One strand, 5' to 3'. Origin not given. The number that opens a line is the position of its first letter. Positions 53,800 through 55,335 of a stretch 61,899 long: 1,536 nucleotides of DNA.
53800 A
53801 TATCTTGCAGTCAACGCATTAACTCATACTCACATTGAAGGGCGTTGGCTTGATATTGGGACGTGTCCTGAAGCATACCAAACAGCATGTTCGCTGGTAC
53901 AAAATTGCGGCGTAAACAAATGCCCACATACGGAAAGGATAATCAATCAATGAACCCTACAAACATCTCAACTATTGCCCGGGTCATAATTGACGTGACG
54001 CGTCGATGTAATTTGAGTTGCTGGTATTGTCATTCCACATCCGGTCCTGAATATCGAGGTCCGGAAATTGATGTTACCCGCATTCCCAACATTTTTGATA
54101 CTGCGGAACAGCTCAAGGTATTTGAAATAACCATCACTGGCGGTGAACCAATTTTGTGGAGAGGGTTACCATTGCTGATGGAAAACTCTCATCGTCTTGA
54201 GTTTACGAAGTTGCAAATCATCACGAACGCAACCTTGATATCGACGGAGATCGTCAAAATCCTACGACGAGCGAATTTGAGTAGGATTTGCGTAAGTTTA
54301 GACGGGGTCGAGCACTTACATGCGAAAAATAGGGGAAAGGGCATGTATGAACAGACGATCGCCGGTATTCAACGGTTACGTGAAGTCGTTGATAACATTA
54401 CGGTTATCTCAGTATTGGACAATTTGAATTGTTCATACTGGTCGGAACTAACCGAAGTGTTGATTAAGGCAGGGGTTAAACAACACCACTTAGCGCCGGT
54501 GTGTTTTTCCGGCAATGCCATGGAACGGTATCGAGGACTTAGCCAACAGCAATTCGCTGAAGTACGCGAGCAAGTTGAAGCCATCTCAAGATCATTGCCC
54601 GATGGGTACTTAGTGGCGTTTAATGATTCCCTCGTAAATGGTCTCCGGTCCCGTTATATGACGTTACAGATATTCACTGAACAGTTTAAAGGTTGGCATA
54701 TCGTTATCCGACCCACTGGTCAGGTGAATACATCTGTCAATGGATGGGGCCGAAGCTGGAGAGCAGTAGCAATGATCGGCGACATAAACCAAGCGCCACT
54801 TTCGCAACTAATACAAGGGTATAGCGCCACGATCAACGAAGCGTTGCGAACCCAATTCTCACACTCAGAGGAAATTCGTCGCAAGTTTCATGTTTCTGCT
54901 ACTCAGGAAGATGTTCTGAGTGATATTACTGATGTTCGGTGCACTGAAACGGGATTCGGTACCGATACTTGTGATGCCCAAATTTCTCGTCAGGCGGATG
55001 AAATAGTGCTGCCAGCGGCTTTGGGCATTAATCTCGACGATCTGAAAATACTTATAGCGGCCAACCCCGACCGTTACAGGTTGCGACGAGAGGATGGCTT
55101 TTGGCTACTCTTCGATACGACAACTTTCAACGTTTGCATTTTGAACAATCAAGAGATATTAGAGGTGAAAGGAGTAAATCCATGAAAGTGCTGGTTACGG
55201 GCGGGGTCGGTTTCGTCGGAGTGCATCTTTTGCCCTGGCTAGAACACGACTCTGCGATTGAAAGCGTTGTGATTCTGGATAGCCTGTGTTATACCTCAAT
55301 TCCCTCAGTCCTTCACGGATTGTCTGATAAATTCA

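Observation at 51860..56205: Candidate novel system: operator-controlled, SD-driven five-gene cassette (79-aa ORF, SAM methyltransferase, RmlA-like NTase, radical SAM enzyme, RmlB-like dehydratase)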

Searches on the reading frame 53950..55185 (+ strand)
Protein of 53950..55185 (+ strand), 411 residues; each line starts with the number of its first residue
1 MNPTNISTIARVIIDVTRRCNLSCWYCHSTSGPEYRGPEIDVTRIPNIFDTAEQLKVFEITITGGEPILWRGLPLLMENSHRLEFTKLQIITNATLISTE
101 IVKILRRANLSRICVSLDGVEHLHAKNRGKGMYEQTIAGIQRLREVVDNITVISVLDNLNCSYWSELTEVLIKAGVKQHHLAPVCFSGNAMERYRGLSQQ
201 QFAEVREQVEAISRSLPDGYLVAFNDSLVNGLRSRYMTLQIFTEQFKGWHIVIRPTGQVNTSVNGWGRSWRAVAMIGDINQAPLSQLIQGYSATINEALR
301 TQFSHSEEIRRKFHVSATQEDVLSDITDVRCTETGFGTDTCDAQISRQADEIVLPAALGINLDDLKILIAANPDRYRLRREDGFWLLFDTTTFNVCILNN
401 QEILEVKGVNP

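Call 4: search_protein_families(library=pfam, proteins=[window:53950-55185:+], max_evalue=0.01)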
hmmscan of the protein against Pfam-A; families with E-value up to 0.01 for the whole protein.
window:53950-55185:+ (411 aa): 2 families
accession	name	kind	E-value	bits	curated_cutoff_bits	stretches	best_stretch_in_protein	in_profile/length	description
PF04055.27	Radical_SAM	-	2.1e-23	83.7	29.5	1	16-157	3-152/166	Radical SAM superfamily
PF13353.11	Fer4_12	-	0.00035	21.3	22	1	19-120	14-116/137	4Fe-4S single cluster domain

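Call 5: search_protein_families(library=ncbifam, proteins=[window:53950-55185:+], max_evalue=0.01)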
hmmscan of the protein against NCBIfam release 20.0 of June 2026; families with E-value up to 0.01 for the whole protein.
window:53950-55185:+ (411 aa): 76 families (the best 25 are shown)
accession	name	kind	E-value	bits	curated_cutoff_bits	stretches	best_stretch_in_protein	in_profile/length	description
NF050035.1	rSAM_WgK_link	exception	1.6e-26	93.2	650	1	12-160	11-160/367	radical SAM/SPASM peptide maturase WgkB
TIGR02668.1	moaA_archaeal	equivalog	1.7e-21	76.5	325.25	1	9-178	9-180/303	GTP 3',8-cyclase MoaA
NF001199.0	PRK00164.2-1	equivalog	3.6e-20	72.3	231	1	9-149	11-152/308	GTP 3',8-cyclase MoaA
TIGR04051.1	rSAM_NirJ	equivalog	4.5e-20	71.9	515.45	1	12-193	4-185/354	heme d1 biosynthesis radical SAM protein NirJ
NF045646.2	rSAM_Se_TrsS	equivalog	5.8e-20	71.2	490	1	12-211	88-293/441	radical SAM (seleno)protein TrsS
TIGR04054.1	rSAM_NirJ1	equivalog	7.5e-20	70.9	650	1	12-186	38-207/387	putative heme d1 biosynthesis radical SAM protein NirJ1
TIGR02666.1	moaA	equivalog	3.9e-19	68.8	284.05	1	12-151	12-159/336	GTP 3',8-cyclase MoaA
TIGR04546.1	rSAM_ahbC_deAc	equivalog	6e-19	68.1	650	1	12-186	41-215/390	12,18-didecarboxysiroheme deacetylase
TIGR04403.1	rSAM_skfB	equivalog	7.1e-19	67.9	300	1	14-215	108-308/402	sporulation killing factor system radical SAM maturase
NF049973.1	radical_Rv1681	equivalog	9.8e-19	67.4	380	1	17-180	79-243/326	Rv1681 family radical SAM protein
TIGR02109.1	PQQ_syn_pqqE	equivalog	8.2e-18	64.4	381.35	1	10-212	7-212/358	pyrroloquinoline quinone biosynthesis protein PqqE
TIGR03978.1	rSAM_paired_1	equivalog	9.3e-18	64.2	370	1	13-205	86-293/466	His-Xaa-Ser system radical SAM maturase HxsB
TIGR04347.1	pseudo_SAM_Halo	equivalog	9.6e-18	64.6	525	1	12-189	40-217/390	TIGR04347 family pseudo-SAM/SPASM protein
NF045702.1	rSAM_GDGT_ether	equivalog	3e-17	62.4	450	1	11-209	87-293/486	tetraether lipid synthase Tes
TIGR04545.1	rSAM_ahbD_hemeb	equivalog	8.2e-17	61.7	500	1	14-192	4-183/339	heme b synthase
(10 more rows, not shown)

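Call 11: find_homologous_proteins(query=window:53950-55185:+)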
Query window:53950-55185:+ (411 aa): 90 proteins with E <= 0.001 among 6728 candidates.
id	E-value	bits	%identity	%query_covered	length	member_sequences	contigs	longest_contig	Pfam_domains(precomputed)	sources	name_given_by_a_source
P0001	2.3e-276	934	100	100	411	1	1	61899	PF04055.28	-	-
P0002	3.7e-171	587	64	98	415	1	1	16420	PF04055.28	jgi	-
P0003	8.2e-141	488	53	99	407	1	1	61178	PF04055.28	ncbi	-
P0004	9.8e-141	487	52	98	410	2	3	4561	PF04055.28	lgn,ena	-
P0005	1.9e-139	483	51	98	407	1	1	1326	PF04055.28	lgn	-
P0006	3.7e-138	479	51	99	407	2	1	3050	PF04055.28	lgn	-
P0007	2.0e-134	467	52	98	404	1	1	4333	PF04055.28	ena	-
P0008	6.8e-123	429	50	98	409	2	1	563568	PF04055.28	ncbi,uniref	ncbi:radical SAM protein [Nocardia sp. NPDC052112]|uniref:radical SAM protein n=1 Tax=Nocardia sp. N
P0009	1.3e-122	428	48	97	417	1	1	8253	PF04055.28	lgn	-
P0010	5.6e-122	426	48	97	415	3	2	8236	PF04055.28,PF13353.12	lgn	-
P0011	7.5e-121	422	48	98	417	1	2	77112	PF04055.28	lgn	-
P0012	4.3e-120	419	48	99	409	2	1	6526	PF04055.28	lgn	-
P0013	1.0e-119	418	46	99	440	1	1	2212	PF04055.28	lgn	-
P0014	8.2e-119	415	48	95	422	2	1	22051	PF04055.28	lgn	-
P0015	1.6e-118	414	48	99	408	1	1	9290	PF04055.28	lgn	-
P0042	4.9e-110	386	46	98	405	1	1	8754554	PF04055.28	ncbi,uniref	ncbi:radical SAM protein [Nocardia brasiliensis]|uniref:radical SAM protein n=1 Tax=Nocardia brasili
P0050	7.5e-105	369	47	98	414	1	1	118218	PF04055.28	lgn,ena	-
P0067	9.3e-36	142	31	96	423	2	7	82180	PF04055.28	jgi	-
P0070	3.1e-33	133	32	77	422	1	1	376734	PF04055.28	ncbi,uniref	ncbi:radical SAM protein [Micromonospora chersina]|uniref:radical SAM protein n=1 Tax=Micromonospora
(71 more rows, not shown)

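Call 12: find_related_loci(query=window:53950-55185:+, collection=genome_contigs, flank=8000)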
Query window:53950-55185:+ (411 aa) in genome_contigs; peptide patterns used: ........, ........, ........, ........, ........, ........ (x = any residue, [..] = any of these).
199 stretches matched a pattern; 116 encode a relative of the query (tblastn E <= 1e-3); the best 80 are kept; 80 distinct loci.
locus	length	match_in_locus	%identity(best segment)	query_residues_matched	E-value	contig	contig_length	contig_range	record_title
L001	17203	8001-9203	45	7-402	1e-119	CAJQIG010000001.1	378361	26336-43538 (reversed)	uncultured Patescibacteria group bacterium isolate 0.2_20180412_Bin_MAXBIN_228_sub_1 genome assembly, contig: c_00000000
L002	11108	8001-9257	42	1-409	2e-110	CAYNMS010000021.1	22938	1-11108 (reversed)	MAG TPA_asm: uncultured Pseudomonadales bacterium isolate SRP239054_co1_52 genome assembly, contig: NODE_1487_length_229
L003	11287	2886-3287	33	4-141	5e-15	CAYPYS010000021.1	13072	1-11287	MAG TPA_asm: uncultured Planctomycetia bacterium isolate binchicken_co65_28 genome assembly, contig: NODE_19016_length_1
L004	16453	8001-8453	29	12-149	6e-12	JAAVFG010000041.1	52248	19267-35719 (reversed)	MAG: Bacteroidales bacterium isolate Mgla_MAG_9-bin_17 c_000000164719, whole genome shotgun sequence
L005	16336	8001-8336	31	14-120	1e-11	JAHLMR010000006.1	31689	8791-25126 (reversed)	MAG: Candidatus Aenigmatarchaeota archaeon isolate DRTY-6_2_bin_215 NODE_6_length_31689_cov_72.7122, whole genome shotgu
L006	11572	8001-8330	32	16-120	2e-10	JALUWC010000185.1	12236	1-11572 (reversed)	MAG: Geoglobus sp. isolate 128-326_metabat2_scaf2bin.087 128-326_scaffold_2477_c1, whole genome shotgun sequence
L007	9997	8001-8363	31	5-120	2e-10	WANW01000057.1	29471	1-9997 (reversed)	MAG: Candidatus Hydrothermarchaeota archaeon isolate S141_67_esom k151_267261, whole genome shotgun sequence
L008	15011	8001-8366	31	4-120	3e-10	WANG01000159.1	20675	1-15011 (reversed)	MAG: Candidatus Hydrothermarchaeota archaeon isolate S140_74_esom k151_6630, whole genome shotgun sequence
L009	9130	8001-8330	35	16-120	2e-10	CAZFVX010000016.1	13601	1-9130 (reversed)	MAG TPA_asm: uncultured archaeon isolate binchicken_co6_161 genome assembly, contig: NODE_5160_length_13601_cov_7.555515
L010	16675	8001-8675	27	3-212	5e-10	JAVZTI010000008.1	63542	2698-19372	MAG: Desulfurococcaceae archaeon isolate DRTY-8_201705_bins_7 DRTY-8_201705_bins_7_scaffold_8, whole genome shotgun sequ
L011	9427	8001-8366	30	4-120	4e-10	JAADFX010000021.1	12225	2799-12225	MAG: Methanobacteriota archaeon isolate M_MaxBin.100 contig-127_14142, whole genome shotgun sequence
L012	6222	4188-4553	30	4-120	7e-10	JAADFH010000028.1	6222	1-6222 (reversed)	MAG: Methanobacteriota archaeon isolate M_MaxBin.010 contig-127_24410, whole genome shotgun sequence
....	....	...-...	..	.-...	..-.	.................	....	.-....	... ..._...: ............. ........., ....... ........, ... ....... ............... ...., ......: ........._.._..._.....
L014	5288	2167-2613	31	14-158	1e-9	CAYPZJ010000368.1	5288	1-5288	MAG TPA_asm: uncultured Spirochaetia bacterium isolate binchicken_co8_324 genome assembly, contig: NODE_31323_length_528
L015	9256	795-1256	28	4-160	2e-9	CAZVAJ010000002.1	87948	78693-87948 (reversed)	MAG TPA_asm: Candidatus Micrarchaeota archaeon isolate SRP141559_co1_36 genome assembly, contig: NODE_44_length_87948_co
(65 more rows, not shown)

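Call 15: find_encoding_contigs(protein=P0002, flank=8000, max_places=2)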
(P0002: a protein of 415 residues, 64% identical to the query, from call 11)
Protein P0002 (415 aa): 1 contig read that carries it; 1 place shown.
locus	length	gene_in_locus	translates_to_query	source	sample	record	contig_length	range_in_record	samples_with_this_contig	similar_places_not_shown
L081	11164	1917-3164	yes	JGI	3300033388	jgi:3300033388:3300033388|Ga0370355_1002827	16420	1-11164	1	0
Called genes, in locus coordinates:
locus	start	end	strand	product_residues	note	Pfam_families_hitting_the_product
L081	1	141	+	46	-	?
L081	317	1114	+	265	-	PF01209:Ubie_methyltran, PF13489:Methyltransf_23, PF01728:FtsJ (faint), PF13847:Methyltransf_31, PF08241:Methyltransf_11, PF08242:Methyltransf_12, PF13649:Methyltransf_25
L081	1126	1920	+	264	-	PF00483:NTP_transferase, PF12804:NTP_transf_3 (weak)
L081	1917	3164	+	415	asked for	PF04055:Radical_SAM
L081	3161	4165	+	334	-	PF01073:3Beta_HSD, PF01370:Epimerase, PF02719:Polysacc_synt_2, PF04321:RmlD_sub_bind, PF07993:NAD_binding_4, PF13460:NAD_binding_10 (weak), PF16363:GDP_Man_Dehyd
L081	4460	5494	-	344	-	PF00580:UvrD-helicase, PF13604:AAA_30 (faint), PF13245:AAA_19, PF13361:UvrD_C (faint)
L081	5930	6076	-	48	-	-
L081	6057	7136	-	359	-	-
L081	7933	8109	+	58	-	-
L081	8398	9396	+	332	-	-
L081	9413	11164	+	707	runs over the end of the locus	-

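Call 16: find_encoding_contigs(protein=P0003, flank=8000, max_places=2)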
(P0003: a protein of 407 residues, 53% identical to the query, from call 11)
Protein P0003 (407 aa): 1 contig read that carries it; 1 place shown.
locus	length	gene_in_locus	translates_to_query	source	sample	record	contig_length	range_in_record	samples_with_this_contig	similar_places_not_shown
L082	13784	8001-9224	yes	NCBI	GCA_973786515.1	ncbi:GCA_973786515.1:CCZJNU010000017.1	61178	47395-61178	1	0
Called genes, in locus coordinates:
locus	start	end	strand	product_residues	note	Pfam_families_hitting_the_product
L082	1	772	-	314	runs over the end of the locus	PF00528:BPD_transp_1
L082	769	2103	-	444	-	PF13416:SBP_bac_8, PF01547:SBP_bac_1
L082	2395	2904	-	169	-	PF11181:YflT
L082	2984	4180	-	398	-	PF02771:Acyl-CoA_dh_N, PF02770:Acyl-CoA_dh_M, PF00441:Acyl-CoA_dh_1, PF08028:Acyl-CoA_dh_2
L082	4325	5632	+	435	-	-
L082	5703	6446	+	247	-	-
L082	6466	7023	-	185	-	-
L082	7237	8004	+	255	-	PF00483:NTP_transferase, PF12804:NTP_transf_3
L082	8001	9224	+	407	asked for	PF04055:Radical_SAM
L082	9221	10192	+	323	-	PF01073:3Beta_HSD, PF01370:Epimerase, PF02719:Polysacc_synt_2, PF04321:RmlD_sub_bind, PF07993:NAD_binding_4, PF13460:NAD_binding_10, PF16363:GDP_Man_Dehyd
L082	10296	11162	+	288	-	PF00535:Glycos_transf_2, PF13641:Glyco_tranf_2_3, PF13632:Glyco_trans_2_3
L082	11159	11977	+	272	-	PF05148:Methyltransf_8 (weak), PF13489:Methyltransf_23, PF01209:Ubie_methyltran, PF08241:Methyltransf_11, PF08242:Methyltransf_12, PF13649:Methyltransf_25, PF13847:Methyltransf_31 (weak)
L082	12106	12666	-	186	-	PF13384:HTH_23 (weak), PF13518:HTH_28, PF13551:HTH_29 (faint), PF13565:HTH_32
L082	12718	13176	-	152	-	-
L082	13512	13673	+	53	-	PF13560:HTH_31, PF12844:HTH_19 (weak), PF01381:HTH_3 (weak)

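Call 17: find_encoding_contigs(protein=P0042, flank=10000, max_places=2)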
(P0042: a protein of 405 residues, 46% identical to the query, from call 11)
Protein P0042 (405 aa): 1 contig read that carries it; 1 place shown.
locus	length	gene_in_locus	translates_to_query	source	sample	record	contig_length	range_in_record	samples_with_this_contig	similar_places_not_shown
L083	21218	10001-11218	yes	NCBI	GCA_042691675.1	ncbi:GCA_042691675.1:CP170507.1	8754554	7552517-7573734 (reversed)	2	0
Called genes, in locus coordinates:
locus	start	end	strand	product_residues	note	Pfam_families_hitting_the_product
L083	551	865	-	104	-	-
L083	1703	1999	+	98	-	-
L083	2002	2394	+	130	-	-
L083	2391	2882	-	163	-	-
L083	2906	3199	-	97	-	-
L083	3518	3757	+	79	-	-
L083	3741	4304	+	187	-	PF04542:Sigma70_r2 (weak), PF08281:Sigma70_r4_2, PF04545:Sigma70_r4 (faint)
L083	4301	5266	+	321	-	-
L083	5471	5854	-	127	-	-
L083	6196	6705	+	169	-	PF19054:DUF5753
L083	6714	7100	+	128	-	PF04149:DUF397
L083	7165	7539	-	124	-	-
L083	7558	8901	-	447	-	-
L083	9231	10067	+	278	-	PF00483:NTP_transferase, PF12804:NTP_transf_3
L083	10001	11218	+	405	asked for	PF04055:Radical_SAM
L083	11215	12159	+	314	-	PF01073:3Beta_HSD, PF01370:Epimerase, PF02719:Polysacc_synt_2, PF04321:RmlD_sub_bind, PF07993:NAD_binding_4, PF13460:NAD_binding_10, PF16363:GDP_Man_Dehyd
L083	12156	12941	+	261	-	PF01209:Ubie_methyltran (weak), PF13489:Methyltransf_23, PF13847:Methyltransf_31, PF08241:Methyltransf_11, PF08242:Methyltransf_12, PF13649:Methyltransf_25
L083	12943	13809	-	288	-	PF13641:Glyco_tranf_2_3, PF00535:Glycos_transf_2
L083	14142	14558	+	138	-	-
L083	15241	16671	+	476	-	-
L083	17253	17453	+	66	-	PF04384:Fe-S_assembly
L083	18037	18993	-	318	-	-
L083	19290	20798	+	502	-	PF13576:Pentapeptide_3 (faint), PF13599:Pentapeptide_4 (weak), PF00805:Pentapeptide, PF13599:Pentapeptide_4 (weak), PF00805:Pentapeptide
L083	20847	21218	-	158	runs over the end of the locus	-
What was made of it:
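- The 4-nt overlaps nucleotidyltransferase/radical SAM/dehydratase are kept in L081, L082 and L083 (calls 15-17).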

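Call 21: search_protein_families(library=padloc, proteins=[window:53950-55185:+], max_evalue=0.01)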
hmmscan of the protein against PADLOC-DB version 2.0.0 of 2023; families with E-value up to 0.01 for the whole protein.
window:53950-55185:+ (411 aa): 3 families
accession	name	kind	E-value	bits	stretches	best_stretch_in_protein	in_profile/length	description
PDLC02903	pVip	-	1.4e-17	62.1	1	14-150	4-132/257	Viperins not associated with kinases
PDLC02904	pVip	-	1.7e-15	55.3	1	16-212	9-200/262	Viperins associated with kinases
PDLC02905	pVip-kinase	-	1.2e-06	26.1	1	6-135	178-309/474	Viperin-kinase fusion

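Call 23: search_solved_structures(query=window:53950-55185:+, max_evalue=0.01)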
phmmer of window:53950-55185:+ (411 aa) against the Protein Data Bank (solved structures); distinct sequences matched with E-value up to 0.01: 17.
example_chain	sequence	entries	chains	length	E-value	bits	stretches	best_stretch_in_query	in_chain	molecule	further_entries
6efn_A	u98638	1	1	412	3.9e-13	52.2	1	14-199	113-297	Sporulation killing factor maturation protein SkfB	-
7tol_A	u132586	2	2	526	4.8e-09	38.8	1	3-146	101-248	glycerol dibiphytanyl glycerol tetraether - macrocyclic archaeol synthase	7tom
7vob_C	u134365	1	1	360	2e-08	36.7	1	13-183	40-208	Cytosylglucuronate decarboxylase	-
7voc_C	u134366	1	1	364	2.1e-08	36.7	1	13-183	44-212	Cytosylglucuronate decarboxylase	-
2fb2_A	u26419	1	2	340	4.2e-06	29.1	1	12-122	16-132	Molybdenum cofactor biosynthesis protein A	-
1tv7_A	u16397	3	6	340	6.2e-06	28.5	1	13-122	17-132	Molybdenum cofactor biosynthesis protein A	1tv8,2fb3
4m7s_A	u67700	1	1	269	1.2e-05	27.5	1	11-146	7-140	BtrN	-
4m7t_A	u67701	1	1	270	1.3e-05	27.5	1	11-146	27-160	BtrN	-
6c8v_A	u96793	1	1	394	3.3e-05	26.1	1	12-208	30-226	Coenzyme PQQ synthesis protein E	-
8wm2_A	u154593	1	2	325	0.00021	23.5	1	15-142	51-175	Fe-S radical SAM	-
9dfu_A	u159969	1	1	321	0.00024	23.3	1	15-124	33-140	Radical SAM core domain-containing protein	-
5wgg_A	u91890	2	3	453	0.00024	23.3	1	8-185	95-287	Radical SAM domain protein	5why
9dfn_A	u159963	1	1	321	0.00032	22.9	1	16-124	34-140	Radical SAM core domain-containing protein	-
8vpo_A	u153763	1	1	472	0.00043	22.5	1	14-164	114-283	Radical SAM core domain-containing protein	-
6b4c_A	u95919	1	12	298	0.0085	18.2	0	15-131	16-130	Viperin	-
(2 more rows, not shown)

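Call 24: find_encoding_contigs(protein=P0011, flank=8000, max_places=2)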
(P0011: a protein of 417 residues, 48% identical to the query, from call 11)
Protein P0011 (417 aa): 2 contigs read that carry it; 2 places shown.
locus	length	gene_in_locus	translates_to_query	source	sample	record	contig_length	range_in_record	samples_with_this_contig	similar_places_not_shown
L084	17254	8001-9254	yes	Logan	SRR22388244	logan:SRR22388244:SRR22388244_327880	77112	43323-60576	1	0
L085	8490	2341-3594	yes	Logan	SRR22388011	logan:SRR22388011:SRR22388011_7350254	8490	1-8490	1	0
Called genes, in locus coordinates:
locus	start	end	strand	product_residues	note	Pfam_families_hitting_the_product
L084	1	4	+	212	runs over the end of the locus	PF25919:BSH_CusB (faint), PF25973:BSH_CzcB (weak), PF25984:BSH_YknX (weak), PF25990:Beta-barrel_YknX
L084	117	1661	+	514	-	PF00083:Sugar_tr (weak), PF07690:MFS_1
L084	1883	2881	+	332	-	PF00389:2-Hacid_dh, PF03446:NAD_binding_2 (faint), PF02826:2-Hacid_dh_C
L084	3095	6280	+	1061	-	PF00756:Esterase, PF00041:fn3, PF16656:Pur_ac_phosph_N (weak), PF01476:LysM (weak)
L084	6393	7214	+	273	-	PF01209:Ubie_methyltran, PF13489:Methyltransf_23, PF13847:Methyltransf_31, PF08241:Methyltransf_11, PF08242:Methyltransf_12, PF13649:Methyltransf_25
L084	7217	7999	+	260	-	PF00483:NTP_transferase, PF12804:NTP_transf_3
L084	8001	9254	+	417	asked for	PF04055:Radical_SAM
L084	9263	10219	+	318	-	PF01073:3Beta_HSD, PF01370:Epimerase, PF02719:Polysacc_synt_2, PF04321:RmlD_sub_bind, PF07993:NAD_binding_4, PF13460:NAD_binding_10, PF16363:GDP_Man_Dehyd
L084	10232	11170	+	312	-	-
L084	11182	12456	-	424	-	PF01702:TGT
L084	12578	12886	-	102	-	-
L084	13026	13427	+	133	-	PF14489:QueF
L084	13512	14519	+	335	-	-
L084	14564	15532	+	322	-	PF04041:Glyco_hydro_130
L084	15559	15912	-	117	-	-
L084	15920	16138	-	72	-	-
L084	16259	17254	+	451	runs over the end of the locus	PF06824:Glyco_hydro_125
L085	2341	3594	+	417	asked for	PF04055:Radical_SAM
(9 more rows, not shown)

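Call 25: find_encoding_contigs(protein=P0050, flank=8000, max_places=2)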
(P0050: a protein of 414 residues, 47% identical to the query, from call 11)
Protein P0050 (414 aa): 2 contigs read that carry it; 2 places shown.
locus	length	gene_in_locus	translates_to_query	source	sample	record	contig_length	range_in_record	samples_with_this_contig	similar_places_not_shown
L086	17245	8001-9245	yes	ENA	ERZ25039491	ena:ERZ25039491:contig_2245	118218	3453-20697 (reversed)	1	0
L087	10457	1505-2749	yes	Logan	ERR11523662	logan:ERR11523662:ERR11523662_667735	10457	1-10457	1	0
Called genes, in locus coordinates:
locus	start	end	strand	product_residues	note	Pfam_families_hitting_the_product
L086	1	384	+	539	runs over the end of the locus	PF02534:T4SS-DNA_transf, PF10412:TrwB_AAD_bind (weak), PF12696:TraG-D_C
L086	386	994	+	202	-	-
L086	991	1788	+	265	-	PF09250:Prim-Pol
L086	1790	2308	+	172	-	-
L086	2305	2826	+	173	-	-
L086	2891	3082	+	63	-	-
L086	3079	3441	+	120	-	-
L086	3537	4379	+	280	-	-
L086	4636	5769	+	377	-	PF13384:HTH_23 (weak), PF13518:HTH_28 (weak), PF13551:HTH_29 (weak), PF13565:HTH_32, PF13358:DDE_3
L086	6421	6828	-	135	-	PF00293:NUDIX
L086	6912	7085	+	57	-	-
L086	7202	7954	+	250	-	PF00483:NTP_transferase, PF12804:NTP_transf_3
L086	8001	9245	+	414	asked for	PF04055:Radical_SAM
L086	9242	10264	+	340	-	PF01073:3Beta_HSD, PF01370:Epimerase, PF02719:Polysacc_synt_2, PF04321:RmlD_sub_bind, PF13460:NAD_binding_10, PF16363:GDP_Man_Dehyd, PF07993:NAD_binding_4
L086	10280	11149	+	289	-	PF05721:PhyH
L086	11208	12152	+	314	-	PF00682:HMGL-like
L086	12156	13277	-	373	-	PF00266:Aminotran_5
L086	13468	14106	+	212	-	PF00702:Hydrolase, PF13419:HAD_2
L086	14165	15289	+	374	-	-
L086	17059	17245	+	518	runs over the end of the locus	PF00589:Phage_integrase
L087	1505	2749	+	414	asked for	PF04055:Radical_SAM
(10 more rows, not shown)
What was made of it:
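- L086 carries PhyH, an HMGL-like gene, an aminotransferase and a HAD hydrolase (call 25), which hints at small-molecule products. L086 carries a T4SS coupling protein, a prim-pol, a transposase and an integrase (call 25). L086 adds PhyH, an HMGL-like gene, an aminotransferase and a HAD hydrolase (call 25).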

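Call 31: find_related_loci(query=A1, collection=genome_contigs, flank=8000)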
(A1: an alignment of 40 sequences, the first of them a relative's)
Query A1 (411 aa) in genome_contigs; peptide patterns used: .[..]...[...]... (x = any residue, [..] = any of these).
542 stretches matched a pattern; 219 encode a relative of the query (tblastn E <= 1e-3); the best 80 are kept; 80 distinct loci.
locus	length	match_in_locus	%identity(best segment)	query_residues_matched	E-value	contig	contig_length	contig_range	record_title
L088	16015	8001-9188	50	1-402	7e-132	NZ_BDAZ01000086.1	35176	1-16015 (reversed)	Nocardia anaemiae NBRC 100462, whole genome shotgun sequence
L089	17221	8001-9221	49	1-409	6e-130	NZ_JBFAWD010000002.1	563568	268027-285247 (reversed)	Nocardia sp. NPDC052112 NPDC052112_146_G9.ctg-0002, whole genome shotgun sequence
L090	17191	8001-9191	46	1-406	1e-122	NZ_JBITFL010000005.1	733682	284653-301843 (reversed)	Nocardia sp. NPDC051052 NPDC051052_415_B8.ctg-0005, whole genome shotgun sequence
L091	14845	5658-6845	47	1-403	3e-121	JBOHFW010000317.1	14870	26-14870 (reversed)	MAG: Pseudonocardiaceae bacterium isolate SC-M_metawrap_bin.9 k127_41807, whole genome shotgun sequence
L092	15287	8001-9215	46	6-403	4e-120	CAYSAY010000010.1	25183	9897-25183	MAG TPA_asm: uncultured Gammaproteobacteria bacterium isolate ERP113451_co1_283 genome assembly, contig: NODE_2219_lengt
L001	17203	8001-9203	45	7-402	1e-119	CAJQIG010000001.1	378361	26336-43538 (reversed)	uncultured Patescibacteria group bacterium isolate 0.2_20180412_Bin_MAXBIN_228_sub_1 genome assembly, contig: c_00000000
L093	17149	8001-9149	48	11-402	3e-118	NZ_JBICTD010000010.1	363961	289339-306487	Nocardia sp. NPDC049149 NPDC049149_81_B4.ctg-0010, whole genome shotgun sequence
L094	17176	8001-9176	47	1-402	4e-118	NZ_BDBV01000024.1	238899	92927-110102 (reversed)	Nocardia mexicana NBRC 108244, whole genome shotgun sequence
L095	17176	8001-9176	46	1-402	8e-116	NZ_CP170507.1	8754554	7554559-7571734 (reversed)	Nocardia brasiliensis strain GA14-02 chromosome, complete genome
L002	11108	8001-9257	42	1-409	2e-110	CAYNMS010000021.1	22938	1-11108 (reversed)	MAG TPA_asm: uncultured Pseudomonadales bacterium isolate SRP239054_co1_52 genome assembly, contig: NODE_1487_length_229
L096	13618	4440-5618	46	1-402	2e-116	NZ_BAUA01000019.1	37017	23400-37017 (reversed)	Nocardia brasiliensis IFM 10847, whole genome shotgun sequence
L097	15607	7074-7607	56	1-178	6e-63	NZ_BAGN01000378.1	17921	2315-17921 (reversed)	Nocardia vinacea NBRC 16497, whole genome shotgun sequence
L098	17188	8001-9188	45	1-406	4e-120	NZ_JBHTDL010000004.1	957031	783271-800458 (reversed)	Nocardia sp. GCM10030253 strain CPCC 206393 platanus_K_21_77_4, whole genome shotgun sequence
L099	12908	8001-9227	32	1-402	2e-47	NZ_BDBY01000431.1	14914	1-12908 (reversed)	Nocardia pseudovaccinii NBRC 100343, whole genome shotgun sequence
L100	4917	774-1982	31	9-402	5e-47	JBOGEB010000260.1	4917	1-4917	MAG: Egibacteraceae bacterium isolate SD8052_metabat2.bin.1 NODE_288_length_4917_cov_24.272025, whole genome shotgun seq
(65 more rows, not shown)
